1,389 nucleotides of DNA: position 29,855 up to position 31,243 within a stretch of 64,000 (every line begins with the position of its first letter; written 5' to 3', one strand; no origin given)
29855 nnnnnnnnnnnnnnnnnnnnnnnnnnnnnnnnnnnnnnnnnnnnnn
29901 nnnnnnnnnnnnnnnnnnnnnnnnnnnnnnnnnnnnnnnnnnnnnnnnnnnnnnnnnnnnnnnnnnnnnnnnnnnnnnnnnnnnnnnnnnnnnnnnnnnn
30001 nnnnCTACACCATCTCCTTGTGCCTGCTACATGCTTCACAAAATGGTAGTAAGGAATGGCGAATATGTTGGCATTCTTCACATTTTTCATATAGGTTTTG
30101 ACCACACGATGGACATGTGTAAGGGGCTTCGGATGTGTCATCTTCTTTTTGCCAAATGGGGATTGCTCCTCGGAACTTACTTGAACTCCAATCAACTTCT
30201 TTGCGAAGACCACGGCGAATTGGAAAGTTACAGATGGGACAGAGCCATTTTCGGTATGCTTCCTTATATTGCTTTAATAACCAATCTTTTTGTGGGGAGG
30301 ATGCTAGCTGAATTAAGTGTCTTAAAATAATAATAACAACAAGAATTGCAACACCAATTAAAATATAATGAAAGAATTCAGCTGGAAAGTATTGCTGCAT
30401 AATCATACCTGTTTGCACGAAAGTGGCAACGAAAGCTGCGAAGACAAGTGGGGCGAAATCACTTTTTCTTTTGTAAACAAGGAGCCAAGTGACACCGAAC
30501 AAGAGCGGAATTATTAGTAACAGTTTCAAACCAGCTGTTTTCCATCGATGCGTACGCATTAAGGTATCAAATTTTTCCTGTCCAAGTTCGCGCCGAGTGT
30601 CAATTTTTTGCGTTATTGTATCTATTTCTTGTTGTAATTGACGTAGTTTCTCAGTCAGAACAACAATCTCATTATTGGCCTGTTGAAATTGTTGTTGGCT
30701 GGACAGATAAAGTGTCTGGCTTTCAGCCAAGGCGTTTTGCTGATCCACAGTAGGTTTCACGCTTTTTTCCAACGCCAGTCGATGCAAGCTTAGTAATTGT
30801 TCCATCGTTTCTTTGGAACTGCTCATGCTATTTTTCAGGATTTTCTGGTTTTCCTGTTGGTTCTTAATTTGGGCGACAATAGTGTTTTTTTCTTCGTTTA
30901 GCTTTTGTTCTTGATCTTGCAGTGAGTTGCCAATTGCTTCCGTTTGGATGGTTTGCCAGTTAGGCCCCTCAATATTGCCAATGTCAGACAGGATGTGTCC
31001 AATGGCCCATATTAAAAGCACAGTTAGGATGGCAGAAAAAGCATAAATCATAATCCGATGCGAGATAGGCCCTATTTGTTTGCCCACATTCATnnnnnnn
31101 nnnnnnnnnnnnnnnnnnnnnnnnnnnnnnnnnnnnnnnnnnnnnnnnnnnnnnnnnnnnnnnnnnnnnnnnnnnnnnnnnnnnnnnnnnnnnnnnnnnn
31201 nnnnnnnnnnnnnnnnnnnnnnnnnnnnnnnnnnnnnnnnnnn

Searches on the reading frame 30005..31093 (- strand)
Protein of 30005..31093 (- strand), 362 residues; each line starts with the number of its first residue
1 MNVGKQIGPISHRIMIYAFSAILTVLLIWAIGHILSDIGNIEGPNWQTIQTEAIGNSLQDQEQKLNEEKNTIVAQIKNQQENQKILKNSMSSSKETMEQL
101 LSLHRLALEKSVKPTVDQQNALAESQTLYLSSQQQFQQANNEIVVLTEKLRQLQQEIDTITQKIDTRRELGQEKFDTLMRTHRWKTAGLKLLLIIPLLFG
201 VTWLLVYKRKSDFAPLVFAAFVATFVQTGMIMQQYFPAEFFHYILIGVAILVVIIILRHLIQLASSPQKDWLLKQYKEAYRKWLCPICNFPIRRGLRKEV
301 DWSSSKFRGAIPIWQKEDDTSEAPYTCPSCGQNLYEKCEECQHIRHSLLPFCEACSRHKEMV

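Call 3: search_protein_families(library=pfam, proteins=[window:30005-31093:-], max_evalue=0.01)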
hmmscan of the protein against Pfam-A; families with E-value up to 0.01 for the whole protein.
window:30005-31093:- (362 aa): 3 families
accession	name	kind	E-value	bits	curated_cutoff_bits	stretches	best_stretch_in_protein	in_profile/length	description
PF02096.25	60KD_IMP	-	0.0026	18.2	35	1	146-252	26-134/163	60Kd inner membrane protein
PF08525.16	OapA_N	-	0.0026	18.1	20.7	1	9-29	6-26/28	Opacity-associated protein A N-terminal motif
PF12773.13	DZR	-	0.0052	17.4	27.3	1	324-355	12-44/45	Double zinc ribbon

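Call 4: search_protein_families(library=ncbifam, proteins=[window:30005-31093:-], max_evalue=0.01)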
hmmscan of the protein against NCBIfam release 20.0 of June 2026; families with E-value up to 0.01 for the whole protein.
window:30005-31093:- (362 aa): 1 family
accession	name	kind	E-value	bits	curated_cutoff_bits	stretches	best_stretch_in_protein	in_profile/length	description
TIGR03592.1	yidC_oxa1_cterm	subfamily_domain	0.00023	21.3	84.3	1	147-266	28-139/191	membrane protein insertase YidC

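Call 8: find_homologous_proteins(query=window:30005-31093:-)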
Query window:30005-31093:- (362 aa): 468 proteins with E <= 0.001 among 2396 candidates; the best 120 are listed.
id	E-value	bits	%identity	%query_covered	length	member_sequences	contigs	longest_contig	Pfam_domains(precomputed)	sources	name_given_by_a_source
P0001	1.0e-227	773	94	100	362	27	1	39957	-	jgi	-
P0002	9.1e-213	724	88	100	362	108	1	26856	PF27609.1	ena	-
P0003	1.5e-171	588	69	100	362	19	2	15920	PF27609.1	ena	-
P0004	1.2e-167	575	69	97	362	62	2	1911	PF27609.1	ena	-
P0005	1.3e-164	566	68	97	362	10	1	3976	PF27609.1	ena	-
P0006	1.3e-148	513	61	99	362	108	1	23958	PF27609.1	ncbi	-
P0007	1.4e-142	493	58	99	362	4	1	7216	-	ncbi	-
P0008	1.4e-111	391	47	98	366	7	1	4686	-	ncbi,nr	ncbi:hypothetical protein HYR99_27675 [Candidatus Poribacteria bacterium]|nr:hypothetical protein [C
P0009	2.2e-111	390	46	98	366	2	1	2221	-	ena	-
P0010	4.4e-106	373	48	98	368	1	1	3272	-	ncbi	ncbi:MAG: hypothetical protein ABIH23_10590 [bacterium]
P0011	2.8e-105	370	46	99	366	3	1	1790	PF04632.19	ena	-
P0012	1.0e-104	369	45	97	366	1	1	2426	-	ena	-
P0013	6.7e-104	366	45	96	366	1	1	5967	-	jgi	-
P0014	3.4e-102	360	45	97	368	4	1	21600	-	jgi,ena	-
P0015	7.3e-101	356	44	98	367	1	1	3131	-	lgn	-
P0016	1.7e-97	345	43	98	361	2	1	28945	-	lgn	-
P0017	3.0e-97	344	43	99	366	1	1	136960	-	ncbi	ncbi:MAG: hypothetical protein AB1656_20540 [Candidatus Omnitrophota bacterium]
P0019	7.5e-97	343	43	98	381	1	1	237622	PF12773.14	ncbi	-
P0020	1.5e-95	338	45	96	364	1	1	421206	-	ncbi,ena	-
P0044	9.0e-87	310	39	98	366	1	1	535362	PF11026.14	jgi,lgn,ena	-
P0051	3.3e-86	308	42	90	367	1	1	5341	PF12773.14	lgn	-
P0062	3.2e-85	304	41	97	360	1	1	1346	PF12773.14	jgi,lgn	-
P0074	2.7e-84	301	41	96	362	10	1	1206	PF12773.14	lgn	-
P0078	6.4e-84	300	40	99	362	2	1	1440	PF12773.14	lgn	-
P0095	3.0e-83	298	40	99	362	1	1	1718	PF12773.14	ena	-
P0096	3.4e-83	298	40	99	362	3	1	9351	PF12773.14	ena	-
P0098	4.2e-83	297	40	99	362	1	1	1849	PF12773.14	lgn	-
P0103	8.9e-83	296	40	99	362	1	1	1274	PF12773.14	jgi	-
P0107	1.6e-82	296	40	99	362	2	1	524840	-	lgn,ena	-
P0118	6.6e-82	294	40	99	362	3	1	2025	PF12773.14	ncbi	-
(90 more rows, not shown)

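Call 9: find_related_loci(query=window:30005-31093:-, collection=genome_contigs, flank=8000)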
Query window:30005-31093:- (362 aa) in genome_contigs; peptide patterns used: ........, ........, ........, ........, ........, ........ (x = any residue, [..] = any of these).
77 stretches matched a pattern; 2 encode a relative of the query (tblastn E <= 1e-3); 2 distinct loci.
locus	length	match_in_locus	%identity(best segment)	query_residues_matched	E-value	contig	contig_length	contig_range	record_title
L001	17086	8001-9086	88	1-362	0e+0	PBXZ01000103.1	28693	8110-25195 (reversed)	MAG: Candidatus Poribacteria bacterium isolate NP41 30639, whole genome shotgun sequence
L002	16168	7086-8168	69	1-361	3e-176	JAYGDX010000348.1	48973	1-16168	MAG: Candidatus Poribacteria bacterium isolate OC6_3000m_MAG_233 OC6_3000m_contig_1543519, whole genome shotgun sequence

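Call 10: find_encoding_contigs(protein=P0017, flank=7000, max_places=2)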
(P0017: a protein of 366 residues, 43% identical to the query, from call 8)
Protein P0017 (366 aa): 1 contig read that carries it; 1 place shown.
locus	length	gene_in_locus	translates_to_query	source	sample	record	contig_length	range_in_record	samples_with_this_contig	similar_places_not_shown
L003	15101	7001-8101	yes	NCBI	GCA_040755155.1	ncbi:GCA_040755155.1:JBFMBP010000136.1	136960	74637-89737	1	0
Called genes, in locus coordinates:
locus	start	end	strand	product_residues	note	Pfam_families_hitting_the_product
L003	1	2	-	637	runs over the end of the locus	PF00890:FAD_binding_2, PF01266:DAO (weak), PF02910:Succ_DH_flav_C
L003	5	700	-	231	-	PF01127:Sdh_cyt (faint)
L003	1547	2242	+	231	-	PF24273:TRASH_HVO_1752_C (faint), PF04945:YHS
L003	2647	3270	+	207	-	-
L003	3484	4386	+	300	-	PF00989:PAS, PF13188:PAS_8 (weak), PF08448:PAS_4, PF13426:PAS_9, PF00990:GGDEF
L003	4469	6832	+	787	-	PF14498:Glyco_hyd_65N_2, PF22124:Glyco_hydro_95_cat, PF21307:Glyco_hydro_95_C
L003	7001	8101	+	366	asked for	-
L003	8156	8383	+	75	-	PF13560:HTH_31 (weak), PF01381:HTH_3 (weak)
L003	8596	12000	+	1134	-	PF05977:MFS_3, PF07690:MFS_1, PF01553:Acyltransferase, PF00501:AMP-binding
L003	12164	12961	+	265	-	PF02582:DUF155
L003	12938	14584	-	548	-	PF13231:PMT_2 (weak)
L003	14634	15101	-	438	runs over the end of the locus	PF02558:ApbA (faint), PF03721:UDPG_MGDP_dh_N, PF00984:UDPG_MGDP_dh, PF03720:UDPG_MGDP_dh_C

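Call 11: find_encoding_contigs(protein=P0020, flank=7000, max_places=2)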
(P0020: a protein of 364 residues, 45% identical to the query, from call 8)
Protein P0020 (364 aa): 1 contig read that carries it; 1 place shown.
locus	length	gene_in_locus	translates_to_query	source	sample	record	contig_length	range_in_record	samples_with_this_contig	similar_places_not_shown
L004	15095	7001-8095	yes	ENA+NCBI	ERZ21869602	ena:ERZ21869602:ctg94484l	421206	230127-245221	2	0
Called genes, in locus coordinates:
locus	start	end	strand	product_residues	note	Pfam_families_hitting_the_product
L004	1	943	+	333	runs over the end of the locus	PF24400:DUF7544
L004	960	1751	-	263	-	PF13507:GATase_5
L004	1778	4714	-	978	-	PF18072:FGAR-AT_linker, PF00586:AIRS, PF02769:AIRS_C, PF00586:AIRS, PF02769:AIRS_C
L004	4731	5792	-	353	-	PF00586:AIRS, PF02769:AIRS_C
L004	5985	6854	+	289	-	PF00126:HTH_1, PF03466:LysR_substrate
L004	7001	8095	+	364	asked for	-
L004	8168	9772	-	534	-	PF01145:Band_7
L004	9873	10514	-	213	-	-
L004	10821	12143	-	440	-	-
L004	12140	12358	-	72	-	-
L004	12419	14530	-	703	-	PF02901:PFL-like, PF01228:Gly_radical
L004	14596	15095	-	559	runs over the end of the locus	PF01663:Phosphodiest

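Call 12: find_encoding_contigs(protein=P0044, flank=7000, max_places=2)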
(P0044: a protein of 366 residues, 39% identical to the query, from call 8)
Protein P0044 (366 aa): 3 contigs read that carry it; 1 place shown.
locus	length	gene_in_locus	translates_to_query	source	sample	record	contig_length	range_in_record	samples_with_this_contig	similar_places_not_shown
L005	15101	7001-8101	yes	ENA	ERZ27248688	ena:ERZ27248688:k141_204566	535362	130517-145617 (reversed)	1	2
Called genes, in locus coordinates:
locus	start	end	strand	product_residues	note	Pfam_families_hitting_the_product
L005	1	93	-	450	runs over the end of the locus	PF12704:MacB_PCD, PF02687:FtsX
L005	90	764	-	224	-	PF00005:ABC_tran, PF13304:AAA_21 (faint)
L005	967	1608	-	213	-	PF01135:PCMT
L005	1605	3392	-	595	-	PF01368:DHH, PF02272:DHHA1, PF17768:RecJ_OB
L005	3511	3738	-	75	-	-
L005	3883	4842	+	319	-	PF04018:VCA0040-like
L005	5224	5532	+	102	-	-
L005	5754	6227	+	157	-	-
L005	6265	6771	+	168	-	PF10706:Aminoglyc_resit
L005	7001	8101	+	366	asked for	PF11026:DUF2721 (weak)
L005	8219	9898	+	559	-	PF13424:TPR_12 (faint), PF24603:TPR_30 (weak)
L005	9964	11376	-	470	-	PF00023:Ank (faint), PF13637:Ank_4 (faint), PF13606:Ank_3 (faint), PF12796:Ank_2 (weak), PF13857:Ank_5 (weak)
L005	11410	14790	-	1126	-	-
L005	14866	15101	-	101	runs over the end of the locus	-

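Call 13: find_encoding_contigs(protein=P0107, flank=7000, max_places=2)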
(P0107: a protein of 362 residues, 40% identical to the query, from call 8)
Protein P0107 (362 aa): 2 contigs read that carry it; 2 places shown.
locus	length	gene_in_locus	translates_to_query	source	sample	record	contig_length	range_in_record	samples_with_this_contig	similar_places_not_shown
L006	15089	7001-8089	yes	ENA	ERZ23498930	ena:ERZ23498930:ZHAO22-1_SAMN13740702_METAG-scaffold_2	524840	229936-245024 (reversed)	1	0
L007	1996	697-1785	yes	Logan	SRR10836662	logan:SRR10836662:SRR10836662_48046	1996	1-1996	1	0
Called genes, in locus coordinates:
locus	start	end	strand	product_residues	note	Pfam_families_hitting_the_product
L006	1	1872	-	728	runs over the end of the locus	-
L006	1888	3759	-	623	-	PF01590:GAF, PF13185:GAF_2 (faint)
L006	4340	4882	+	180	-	PF00589:Phage_integrase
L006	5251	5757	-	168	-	-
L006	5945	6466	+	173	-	PF01965:DJ-1_PfpI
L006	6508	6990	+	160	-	PF00072:Response_reg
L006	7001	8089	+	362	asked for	-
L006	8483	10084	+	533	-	PF14561:TPR_20 (faint), PF13429:TPR_15 (faint), PF13431:TPR_17 (faint), PF03704:BTAD (faint), PF13428:TPR_14 (faint), PF13432:TPR_16 (faint), PF14559:TPR_19 (weak), PF24575:TPR_Slam (weak), +12 more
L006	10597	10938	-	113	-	-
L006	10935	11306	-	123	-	-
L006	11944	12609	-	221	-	-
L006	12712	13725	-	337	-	PF12127:FloA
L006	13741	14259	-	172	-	PF01957:NfeD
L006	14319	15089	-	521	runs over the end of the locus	PF25145:NfeD1b_N, PF24961:NfeD_membrane, PF01957:NfeD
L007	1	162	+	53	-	?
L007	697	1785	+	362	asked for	-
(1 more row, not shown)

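Call 16: find_encoding_contigs(protein=P0014, flank=7000, max_places=2)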
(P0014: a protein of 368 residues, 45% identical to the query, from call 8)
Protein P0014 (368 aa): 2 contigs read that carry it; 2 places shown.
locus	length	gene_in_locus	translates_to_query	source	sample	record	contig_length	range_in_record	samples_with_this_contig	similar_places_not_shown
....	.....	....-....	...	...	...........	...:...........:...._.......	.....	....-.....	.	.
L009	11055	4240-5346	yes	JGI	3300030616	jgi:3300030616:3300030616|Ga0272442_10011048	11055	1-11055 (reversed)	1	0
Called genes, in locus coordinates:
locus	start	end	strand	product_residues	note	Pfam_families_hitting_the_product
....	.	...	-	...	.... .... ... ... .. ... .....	-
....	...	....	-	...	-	-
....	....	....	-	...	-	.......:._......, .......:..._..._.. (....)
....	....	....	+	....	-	-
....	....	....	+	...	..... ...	-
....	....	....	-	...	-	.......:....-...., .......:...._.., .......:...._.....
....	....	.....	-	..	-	-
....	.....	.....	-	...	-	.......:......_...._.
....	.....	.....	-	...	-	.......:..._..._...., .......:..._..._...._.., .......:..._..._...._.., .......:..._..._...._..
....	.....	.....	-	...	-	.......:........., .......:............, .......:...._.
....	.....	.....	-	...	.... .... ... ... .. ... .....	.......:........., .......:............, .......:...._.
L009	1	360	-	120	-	?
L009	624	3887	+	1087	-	-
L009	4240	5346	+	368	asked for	-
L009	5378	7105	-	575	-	PF00682:HMGL-like, PF22615:IPMS_D2, PF08502:LeuA_dimer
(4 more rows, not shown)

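Call 17: find_encoding_contigs(protein=P0016, flank=7000, max_places=2)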
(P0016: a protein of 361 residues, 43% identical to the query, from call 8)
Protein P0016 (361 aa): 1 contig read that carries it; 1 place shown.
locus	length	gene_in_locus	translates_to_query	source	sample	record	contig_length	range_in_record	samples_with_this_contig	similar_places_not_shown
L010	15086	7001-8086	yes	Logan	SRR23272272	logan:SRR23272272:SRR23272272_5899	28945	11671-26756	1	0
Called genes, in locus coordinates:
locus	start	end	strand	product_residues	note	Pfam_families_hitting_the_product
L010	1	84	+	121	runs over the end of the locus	-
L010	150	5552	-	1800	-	-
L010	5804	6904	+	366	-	PF01926:MMR_HSR1, PF02421:FeoB_N (weak), PF06071:YchF-GTPase_C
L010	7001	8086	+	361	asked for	-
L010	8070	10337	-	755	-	-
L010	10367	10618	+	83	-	PF02604:PhdYeFM_antitox (weak)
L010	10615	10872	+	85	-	PF05016:ParE_toxin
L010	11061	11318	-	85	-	-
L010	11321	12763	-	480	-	PF07394:DUF1501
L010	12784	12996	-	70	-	-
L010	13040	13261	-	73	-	-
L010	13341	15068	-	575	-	PF07583:PSCyt2, PF07587:PSD1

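Call 20: find_related_loci(query=A1, collection=metagenome_contigs, flank=10000)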
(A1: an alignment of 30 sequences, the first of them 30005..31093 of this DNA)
Query A1 (362 aa) in metagenome_contigs; peptide patterns used: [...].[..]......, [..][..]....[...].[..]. (x = any residue, [..] = any of these).
600 stretches matched a pattern (row limit reached: there are more); 277 encode a relative of the query (tblastn E <= 1e-3); the best 80 are kept; 80 distinct loci.
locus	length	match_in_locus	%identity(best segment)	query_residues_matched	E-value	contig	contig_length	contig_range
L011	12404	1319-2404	93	1-362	0e+0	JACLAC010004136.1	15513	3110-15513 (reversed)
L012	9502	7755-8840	88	1-362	0e+0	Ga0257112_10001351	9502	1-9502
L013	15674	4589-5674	88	1-362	0e+0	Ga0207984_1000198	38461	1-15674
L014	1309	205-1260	71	8-359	0e+0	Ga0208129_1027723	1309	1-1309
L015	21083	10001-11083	69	1-361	7e-175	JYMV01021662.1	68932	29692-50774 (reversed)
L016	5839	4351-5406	69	8-359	8e-176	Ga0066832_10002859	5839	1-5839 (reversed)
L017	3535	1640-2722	68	1-361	0e+0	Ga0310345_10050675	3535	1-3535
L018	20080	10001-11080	61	2-361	1e-149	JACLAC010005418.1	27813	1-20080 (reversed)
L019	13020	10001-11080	61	2-361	7e-149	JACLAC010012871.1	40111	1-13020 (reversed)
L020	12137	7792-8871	61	2-361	7e-149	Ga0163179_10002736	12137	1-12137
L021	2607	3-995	61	31-361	3e-144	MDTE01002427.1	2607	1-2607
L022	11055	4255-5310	45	5-356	2e-103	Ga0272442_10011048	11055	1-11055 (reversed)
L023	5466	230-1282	42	6-356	2e-96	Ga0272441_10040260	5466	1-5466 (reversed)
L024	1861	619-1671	41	8-359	8e-100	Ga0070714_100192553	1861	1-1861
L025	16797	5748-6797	41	8-359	2e-93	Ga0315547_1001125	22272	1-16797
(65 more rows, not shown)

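Call 25: predict_structure(alignment_id=A1)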
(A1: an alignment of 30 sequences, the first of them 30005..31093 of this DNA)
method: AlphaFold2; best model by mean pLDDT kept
length: 362 residues; sequences in the alignment: 30
mean_pLDDT: 79.7   pTM: 0.49
mean pLDDT of the five models: 79.7, 79.4, 79.1, 78.9, 75.6
residues with pLDDT >= 90: 63; 70-90: 246; 50-70: 30; < 50: 23
segments of 3 or more residues with pLDDT < 50: 1-4, 302-320
pLDDT, mean of each block of 10 residues (from residue 1): 54 82 88 81 82 84 92 93 91 88 83 80 87 92 94 94 91 88 85 87 84 81 85 78 83 85 67 72 76 63 44 39 73 79 75 75 58
secondary structure, 60 per line:
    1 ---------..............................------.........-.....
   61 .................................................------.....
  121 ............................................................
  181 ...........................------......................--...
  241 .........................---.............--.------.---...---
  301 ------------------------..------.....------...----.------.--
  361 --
elements in order: H10-39 H46-54 H56-109 H116-207 H214-235 H238-265 H269-281 E333-337 E344-346

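Call 26: find_encoding_contigs(protein=P0008, flank=7000, max_places=3)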
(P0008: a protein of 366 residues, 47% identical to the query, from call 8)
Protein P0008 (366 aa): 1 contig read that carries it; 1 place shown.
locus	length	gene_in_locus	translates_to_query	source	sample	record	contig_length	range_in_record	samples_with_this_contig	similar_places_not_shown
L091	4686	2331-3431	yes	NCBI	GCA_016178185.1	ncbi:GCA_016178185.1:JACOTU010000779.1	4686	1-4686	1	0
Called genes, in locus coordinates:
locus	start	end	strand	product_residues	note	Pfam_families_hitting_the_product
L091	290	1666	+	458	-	PF01565:FAD_binding_4, PF02913:FAD-oxidase_C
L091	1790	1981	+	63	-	-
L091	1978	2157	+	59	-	PF07927:HicA_toxin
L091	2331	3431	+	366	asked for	-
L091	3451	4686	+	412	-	PF01565:FAD_binding_4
